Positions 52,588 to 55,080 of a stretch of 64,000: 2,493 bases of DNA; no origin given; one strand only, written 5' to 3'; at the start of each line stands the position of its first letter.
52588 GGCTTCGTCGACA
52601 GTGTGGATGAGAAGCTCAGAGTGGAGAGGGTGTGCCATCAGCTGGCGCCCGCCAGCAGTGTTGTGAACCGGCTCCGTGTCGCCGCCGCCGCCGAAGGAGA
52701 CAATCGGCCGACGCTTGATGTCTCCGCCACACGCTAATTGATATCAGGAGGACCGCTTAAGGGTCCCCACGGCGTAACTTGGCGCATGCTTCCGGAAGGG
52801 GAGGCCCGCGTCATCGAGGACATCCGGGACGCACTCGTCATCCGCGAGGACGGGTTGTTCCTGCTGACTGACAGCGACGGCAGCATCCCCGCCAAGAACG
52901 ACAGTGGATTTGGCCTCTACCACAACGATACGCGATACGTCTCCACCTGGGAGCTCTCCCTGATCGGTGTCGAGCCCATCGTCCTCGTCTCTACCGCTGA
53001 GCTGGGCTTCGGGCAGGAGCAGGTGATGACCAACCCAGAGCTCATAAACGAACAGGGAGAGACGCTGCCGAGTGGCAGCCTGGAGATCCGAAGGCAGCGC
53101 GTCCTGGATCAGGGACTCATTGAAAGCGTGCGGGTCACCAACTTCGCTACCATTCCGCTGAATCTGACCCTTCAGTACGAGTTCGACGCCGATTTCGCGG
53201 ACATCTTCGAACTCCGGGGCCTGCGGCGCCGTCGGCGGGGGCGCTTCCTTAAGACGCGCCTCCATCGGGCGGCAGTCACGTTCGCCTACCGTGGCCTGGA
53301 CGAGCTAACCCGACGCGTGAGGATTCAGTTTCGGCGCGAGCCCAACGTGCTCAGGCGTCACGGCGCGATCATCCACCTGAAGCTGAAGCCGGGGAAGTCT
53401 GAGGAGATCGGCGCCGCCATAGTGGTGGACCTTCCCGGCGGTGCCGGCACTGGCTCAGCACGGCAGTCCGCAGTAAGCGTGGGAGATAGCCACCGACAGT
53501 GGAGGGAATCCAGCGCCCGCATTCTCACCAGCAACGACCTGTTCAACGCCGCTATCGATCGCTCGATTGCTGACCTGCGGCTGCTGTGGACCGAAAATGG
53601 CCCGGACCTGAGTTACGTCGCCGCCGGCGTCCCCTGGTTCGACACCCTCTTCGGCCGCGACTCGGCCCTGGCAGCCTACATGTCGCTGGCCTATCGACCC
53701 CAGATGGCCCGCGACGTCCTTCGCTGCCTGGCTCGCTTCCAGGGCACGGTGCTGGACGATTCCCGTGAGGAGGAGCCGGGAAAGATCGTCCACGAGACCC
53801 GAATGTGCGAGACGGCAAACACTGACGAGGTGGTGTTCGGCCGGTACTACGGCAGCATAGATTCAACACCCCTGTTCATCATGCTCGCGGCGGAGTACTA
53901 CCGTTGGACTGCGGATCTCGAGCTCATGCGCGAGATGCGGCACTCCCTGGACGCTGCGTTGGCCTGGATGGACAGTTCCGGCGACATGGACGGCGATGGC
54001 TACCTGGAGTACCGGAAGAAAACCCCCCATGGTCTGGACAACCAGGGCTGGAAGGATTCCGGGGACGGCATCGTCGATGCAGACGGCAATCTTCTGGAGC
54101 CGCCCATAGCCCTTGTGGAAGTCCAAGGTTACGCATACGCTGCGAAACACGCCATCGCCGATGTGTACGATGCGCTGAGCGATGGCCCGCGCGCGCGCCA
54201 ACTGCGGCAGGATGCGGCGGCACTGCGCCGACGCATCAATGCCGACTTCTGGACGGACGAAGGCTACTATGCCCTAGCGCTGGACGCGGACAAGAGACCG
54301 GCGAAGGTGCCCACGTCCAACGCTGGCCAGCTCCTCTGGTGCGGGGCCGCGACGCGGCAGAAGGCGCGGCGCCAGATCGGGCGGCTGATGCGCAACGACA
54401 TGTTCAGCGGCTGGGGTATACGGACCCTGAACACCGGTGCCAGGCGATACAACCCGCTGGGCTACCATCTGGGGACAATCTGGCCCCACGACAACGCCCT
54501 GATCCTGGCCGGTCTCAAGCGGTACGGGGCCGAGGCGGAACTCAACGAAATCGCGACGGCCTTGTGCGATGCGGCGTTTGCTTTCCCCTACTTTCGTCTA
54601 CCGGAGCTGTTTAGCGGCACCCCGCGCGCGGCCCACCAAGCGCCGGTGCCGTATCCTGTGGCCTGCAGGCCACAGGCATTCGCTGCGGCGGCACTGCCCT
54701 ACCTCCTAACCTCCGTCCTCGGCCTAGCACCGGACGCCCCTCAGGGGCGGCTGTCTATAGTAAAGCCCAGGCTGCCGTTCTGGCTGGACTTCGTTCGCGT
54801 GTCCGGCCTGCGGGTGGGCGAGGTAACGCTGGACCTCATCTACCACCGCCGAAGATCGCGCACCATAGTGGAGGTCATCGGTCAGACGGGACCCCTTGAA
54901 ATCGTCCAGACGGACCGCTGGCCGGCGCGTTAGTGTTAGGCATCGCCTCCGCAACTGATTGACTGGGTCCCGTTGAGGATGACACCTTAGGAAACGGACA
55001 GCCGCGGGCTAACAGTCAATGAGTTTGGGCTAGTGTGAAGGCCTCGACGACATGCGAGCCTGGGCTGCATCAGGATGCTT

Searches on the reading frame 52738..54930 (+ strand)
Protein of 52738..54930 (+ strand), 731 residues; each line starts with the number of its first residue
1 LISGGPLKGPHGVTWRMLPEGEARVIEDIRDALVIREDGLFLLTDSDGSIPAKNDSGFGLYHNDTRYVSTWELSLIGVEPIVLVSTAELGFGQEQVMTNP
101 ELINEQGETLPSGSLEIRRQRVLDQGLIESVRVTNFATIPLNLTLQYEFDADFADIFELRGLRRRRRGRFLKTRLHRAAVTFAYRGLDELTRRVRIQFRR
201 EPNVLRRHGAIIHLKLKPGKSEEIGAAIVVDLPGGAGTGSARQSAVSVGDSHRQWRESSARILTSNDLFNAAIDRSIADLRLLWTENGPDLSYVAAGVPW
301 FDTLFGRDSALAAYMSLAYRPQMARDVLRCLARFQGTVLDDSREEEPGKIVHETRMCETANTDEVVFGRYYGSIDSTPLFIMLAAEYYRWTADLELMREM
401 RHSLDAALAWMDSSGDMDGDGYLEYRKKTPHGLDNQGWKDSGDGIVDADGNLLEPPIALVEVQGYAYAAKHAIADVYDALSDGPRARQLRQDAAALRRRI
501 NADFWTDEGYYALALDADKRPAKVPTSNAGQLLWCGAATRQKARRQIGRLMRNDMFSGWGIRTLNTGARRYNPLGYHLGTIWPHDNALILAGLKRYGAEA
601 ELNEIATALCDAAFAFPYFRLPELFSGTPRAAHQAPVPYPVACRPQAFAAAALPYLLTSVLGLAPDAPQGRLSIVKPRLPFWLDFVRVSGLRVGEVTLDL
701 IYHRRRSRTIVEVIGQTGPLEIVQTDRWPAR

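Call 71: search_protein_families(library=pfam, proteins=[window:52738-54930:+], max_evalue=0.00001)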
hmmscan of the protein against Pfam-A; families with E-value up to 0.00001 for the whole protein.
window:52738-54930:+ (731 aa): 2 families
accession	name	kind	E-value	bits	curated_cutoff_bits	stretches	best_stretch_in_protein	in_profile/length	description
PF14742.11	GDE_N_bis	-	8.4e-53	179.4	22.1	1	35-225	1-192/194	N-terminal domain of (some) glycogen debranching enzymes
PF22422.2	MGH1-like_GH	-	9.9e-17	62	27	1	308-612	8-327/356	Mannosylglycerate hydrolase MGH1-like glycoside hydrolase domain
